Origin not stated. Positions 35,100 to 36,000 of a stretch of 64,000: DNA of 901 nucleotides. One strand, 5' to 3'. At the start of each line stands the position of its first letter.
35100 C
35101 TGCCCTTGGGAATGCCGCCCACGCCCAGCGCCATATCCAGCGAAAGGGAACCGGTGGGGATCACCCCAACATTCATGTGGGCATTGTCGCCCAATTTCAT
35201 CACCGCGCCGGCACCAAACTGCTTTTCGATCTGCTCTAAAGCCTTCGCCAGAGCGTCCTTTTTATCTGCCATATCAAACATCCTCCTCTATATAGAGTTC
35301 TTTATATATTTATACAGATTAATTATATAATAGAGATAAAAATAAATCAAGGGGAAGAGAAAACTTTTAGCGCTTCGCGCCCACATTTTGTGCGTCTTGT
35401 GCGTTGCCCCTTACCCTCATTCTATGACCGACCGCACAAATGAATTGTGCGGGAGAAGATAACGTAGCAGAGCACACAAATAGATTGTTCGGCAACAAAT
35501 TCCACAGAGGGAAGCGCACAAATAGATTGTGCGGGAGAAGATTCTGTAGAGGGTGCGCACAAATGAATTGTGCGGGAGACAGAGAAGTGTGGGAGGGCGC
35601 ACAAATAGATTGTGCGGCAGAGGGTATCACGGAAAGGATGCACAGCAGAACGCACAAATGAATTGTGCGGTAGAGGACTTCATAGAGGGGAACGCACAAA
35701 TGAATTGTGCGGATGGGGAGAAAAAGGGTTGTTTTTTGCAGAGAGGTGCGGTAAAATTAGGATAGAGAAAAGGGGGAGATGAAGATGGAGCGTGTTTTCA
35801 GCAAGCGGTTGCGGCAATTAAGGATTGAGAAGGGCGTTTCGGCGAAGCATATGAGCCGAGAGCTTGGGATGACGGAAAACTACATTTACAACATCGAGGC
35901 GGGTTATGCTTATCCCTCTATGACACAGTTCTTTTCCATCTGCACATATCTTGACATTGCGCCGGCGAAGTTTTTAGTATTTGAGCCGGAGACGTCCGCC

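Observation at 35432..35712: Second, distinct palindrome array (7 x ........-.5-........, 42-bp period) in the divergent recA / XRE-regulator intergenic region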

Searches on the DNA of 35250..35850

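Call 78: search_rna_families(source=window, start=35250, end=35850, threshold=evalue, max_evalue=1)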
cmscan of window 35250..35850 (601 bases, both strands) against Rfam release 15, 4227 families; matches with E-value up to 1: 1.
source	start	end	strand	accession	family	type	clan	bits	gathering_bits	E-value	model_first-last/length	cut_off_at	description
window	35507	35595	+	RF02191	TCL6_1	Gene; lncRNA;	-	16.4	60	0.44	1-113/113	no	T-cell leukemia/lymphoma 6 conserved region 1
